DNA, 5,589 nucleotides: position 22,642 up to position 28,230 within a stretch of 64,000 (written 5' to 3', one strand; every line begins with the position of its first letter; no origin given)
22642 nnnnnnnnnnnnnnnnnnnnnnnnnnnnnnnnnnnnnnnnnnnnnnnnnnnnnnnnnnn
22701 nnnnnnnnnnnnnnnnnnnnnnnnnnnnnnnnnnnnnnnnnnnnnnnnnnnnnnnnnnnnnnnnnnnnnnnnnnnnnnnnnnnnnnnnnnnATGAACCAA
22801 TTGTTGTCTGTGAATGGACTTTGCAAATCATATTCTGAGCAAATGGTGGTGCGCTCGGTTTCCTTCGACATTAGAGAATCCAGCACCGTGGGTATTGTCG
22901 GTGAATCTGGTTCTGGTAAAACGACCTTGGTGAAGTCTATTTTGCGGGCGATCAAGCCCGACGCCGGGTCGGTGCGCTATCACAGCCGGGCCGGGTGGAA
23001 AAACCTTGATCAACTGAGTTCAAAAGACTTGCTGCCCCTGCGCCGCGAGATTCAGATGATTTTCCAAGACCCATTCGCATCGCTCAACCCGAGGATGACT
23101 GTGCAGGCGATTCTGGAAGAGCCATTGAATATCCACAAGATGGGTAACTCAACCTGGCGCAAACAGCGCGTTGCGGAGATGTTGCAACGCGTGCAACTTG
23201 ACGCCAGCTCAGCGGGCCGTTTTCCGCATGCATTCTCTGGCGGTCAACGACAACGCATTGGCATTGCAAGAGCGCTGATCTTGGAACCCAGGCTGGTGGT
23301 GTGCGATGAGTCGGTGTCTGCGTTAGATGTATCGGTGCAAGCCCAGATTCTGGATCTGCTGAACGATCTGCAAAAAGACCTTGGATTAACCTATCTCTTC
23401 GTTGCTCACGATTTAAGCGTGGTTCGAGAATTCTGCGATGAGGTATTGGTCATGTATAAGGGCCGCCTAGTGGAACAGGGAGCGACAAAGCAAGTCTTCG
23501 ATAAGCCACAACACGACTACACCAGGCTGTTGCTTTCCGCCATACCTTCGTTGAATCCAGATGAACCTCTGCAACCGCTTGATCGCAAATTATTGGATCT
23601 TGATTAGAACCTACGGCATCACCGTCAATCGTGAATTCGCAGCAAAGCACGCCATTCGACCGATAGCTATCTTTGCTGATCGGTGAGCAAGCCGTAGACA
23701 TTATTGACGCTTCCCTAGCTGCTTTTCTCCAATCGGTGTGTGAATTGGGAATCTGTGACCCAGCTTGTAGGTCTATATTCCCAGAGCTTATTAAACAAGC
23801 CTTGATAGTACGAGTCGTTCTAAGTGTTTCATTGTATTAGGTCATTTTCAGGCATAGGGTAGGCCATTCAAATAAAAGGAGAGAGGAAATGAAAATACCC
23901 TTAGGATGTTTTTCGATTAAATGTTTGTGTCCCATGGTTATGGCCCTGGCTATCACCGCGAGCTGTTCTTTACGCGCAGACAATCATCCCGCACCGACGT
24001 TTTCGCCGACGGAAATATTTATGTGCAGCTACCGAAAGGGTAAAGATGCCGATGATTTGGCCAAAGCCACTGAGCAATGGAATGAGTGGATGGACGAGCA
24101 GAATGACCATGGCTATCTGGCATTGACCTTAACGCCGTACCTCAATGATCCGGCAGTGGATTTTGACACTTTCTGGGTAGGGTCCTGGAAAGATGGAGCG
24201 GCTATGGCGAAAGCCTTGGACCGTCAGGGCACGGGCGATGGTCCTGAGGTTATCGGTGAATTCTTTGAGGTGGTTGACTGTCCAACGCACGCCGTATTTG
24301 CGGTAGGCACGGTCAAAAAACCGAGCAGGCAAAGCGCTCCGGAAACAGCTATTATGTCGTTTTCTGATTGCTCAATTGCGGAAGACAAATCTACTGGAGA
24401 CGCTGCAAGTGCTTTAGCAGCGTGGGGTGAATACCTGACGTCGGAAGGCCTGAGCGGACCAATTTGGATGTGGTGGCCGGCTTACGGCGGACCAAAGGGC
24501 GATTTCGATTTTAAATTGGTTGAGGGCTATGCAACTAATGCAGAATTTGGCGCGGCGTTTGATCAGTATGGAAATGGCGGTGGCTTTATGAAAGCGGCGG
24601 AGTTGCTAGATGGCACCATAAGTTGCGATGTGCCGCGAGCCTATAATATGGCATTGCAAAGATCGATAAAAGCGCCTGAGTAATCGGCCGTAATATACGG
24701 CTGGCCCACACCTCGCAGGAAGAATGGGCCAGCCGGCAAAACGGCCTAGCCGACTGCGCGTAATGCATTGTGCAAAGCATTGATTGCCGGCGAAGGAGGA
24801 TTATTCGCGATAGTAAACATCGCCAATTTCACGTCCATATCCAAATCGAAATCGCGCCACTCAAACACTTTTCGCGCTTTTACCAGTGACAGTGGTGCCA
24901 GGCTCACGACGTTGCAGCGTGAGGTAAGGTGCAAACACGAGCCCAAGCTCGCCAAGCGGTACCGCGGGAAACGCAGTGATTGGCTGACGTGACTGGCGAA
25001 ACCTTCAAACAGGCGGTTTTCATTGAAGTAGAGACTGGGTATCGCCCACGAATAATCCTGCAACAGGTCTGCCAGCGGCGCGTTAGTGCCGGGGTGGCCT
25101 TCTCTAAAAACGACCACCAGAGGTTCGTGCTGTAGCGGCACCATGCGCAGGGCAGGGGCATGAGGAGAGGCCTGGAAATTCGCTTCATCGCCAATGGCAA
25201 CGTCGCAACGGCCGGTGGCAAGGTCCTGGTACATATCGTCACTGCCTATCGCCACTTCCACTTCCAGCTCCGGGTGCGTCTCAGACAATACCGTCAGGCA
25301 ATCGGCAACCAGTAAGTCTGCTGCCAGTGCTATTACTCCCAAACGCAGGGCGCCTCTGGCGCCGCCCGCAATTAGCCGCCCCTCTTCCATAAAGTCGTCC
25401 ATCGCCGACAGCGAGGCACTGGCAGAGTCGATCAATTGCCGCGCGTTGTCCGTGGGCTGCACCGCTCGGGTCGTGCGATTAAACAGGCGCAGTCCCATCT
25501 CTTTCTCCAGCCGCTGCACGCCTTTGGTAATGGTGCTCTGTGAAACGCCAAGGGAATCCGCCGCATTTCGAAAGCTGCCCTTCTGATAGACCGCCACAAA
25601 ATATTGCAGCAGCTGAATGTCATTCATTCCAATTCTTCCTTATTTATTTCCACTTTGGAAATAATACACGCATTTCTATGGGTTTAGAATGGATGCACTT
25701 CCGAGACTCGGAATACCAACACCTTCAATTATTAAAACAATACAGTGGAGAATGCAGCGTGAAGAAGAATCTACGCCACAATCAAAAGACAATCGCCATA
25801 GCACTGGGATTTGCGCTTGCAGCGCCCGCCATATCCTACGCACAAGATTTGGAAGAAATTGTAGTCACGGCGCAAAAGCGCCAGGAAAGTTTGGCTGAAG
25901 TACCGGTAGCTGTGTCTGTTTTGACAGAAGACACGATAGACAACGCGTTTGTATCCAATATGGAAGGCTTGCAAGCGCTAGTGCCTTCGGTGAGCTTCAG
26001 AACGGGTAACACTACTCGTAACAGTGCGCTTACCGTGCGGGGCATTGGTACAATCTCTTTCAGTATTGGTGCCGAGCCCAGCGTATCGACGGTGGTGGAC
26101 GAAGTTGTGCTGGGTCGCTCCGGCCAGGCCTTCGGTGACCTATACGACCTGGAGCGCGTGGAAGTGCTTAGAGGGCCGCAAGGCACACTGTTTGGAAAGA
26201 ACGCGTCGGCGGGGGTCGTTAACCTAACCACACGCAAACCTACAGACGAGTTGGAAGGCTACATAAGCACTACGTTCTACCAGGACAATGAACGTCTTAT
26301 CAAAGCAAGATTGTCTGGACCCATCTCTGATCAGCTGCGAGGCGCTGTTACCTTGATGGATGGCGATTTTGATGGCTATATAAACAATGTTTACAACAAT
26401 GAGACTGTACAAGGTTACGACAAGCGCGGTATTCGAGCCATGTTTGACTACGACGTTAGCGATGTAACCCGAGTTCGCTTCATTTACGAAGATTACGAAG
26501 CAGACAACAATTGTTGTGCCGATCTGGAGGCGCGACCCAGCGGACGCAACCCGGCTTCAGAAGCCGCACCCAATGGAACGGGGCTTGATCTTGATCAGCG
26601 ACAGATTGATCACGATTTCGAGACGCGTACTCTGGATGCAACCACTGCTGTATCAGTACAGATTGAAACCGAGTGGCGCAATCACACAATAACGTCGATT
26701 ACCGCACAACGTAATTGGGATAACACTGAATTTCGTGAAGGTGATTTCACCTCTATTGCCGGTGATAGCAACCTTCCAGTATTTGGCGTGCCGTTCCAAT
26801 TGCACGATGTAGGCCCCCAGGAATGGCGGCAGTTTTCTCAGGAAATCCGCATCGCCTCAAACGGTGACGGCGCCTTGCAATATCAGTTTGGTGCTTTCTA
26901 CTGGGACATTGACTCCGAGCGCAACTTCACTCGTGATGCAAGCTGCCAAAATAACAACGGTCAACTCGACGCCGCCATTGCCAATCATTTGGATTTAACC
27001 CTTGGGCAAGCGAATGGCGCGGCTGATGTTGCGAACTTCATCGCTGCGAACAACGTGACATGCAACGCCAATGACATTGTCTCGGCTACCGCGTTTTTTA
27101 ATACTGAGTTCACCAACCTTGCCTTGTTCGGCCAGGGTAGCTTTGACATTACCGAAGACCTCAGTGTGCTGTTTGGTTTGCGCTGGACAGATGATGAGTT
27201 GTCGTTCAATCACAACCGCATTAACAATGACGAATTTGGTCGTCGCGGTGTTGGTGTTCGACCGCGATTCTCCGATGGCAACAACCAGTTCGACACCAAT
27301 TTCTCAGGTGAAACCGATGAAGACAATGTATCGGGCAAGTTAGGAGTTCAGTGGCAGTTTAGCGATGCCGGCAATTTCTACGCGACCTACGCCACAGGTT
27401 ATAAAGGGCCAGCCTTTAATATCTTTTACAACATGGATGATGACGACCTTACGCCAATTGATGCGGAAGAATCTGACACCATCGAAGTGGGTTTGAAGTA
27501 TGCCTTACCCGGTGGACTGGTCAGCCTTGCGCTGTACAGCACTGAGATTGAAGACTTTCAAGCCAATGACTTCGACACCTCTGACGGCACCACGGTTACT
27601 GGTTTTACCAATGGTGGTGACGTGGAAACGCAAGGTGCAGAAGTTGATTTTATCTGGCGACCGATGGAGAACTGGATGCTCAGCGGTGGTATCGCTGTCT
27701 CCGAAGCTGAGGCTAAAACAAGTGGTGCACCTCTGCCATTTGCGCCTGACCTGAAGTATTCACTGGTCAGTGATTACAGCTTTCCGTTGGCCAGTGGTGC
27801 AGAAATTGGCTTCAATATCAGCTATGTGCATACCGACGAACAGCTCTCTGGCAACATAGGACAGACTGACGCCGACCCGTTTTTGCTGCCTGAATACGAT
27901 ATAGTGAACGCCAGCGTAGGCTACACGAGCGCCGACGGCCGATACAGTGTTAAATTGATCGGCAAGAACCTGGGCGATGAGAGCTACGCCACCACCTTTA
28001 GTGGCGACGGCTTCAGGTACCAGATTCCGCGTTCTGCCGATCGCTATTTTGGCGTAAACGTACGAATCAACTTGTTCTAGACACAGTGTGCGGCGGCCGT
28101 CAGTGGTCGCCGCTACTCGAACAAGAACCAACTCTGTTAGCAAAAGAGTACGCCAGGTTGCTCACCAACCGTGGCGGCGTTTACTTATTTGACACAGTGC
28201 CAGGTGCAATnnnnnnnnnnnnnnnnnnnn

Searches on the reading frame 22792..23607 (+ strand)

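Call 32: search_protein_families(library=pfam, proteins=[window:22792-23607:+], max_evalue=0.00001)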
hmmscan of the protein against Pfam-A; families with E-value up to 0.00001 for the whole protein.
window:22792-23607:+ (271 aa): 3 families
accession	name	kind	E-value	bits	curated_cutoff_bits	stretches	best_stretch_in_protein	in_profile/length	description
PF00005.33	ABC_tran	-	5.9e-30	105.1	25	1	21-174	2-135/137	ABC transporter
PF08352.17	oligo_HPY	-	1.1e-07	32.5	27.1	1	227-259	1-33/65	Oligopeptide/dipeptide transporter, C-terminal region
PF02463.25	SMC_N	-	7.5e-06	26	40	0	24-218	19-208/220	RecF/RecN/SMC N terminal domain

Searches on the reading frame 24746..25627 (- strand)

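Call 67: search_protein_families(library=pfam, proteins=[window:24746-25627:-], max_evalue=0.00001)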
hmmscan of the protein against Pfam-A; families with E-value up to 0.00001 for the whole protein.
window:24746-25627:- (293 aa): 2 families
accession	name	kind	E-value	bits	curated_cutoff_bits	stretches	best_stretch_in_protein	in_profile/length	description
PF00126.33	HTH_1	-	4.2e-21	75.1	26.6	1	5-62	2-59/60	Bacterial regulatory helix-turn-helix protein, lysR family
PF03466.25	LysR_substrate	-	5.6e-20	72.1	28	1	88-291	2-206/209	LysR substrate binding domain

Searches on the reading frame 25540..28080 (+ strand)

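Call 67: search_protein_families(library=pfam, proteins=[window:25540-28080:+], max_evalue=0.00001)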
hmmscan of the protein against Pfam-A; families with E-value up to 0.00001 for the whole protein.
window:25540-28080:+ (846 aa): 3 families
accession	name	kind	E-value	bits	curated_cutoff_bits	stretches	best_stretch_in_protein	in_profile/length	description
PF00593.30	TonB_dep_Rec_b-barrel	-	8.6e-36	125.2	27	1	355-811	50-436/436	TonB dependent receptor-like, beta-barrel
PF07715.20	Plug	-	1.2e-16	61.6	23.9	1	118-226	2-107/107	TonB-dependent Receptor Plug Domain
PF14905.12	OMP_b-brl_3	-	8.9e-07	28.7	27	0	642-840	215-405/408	Outer membrane protein beta-barrel family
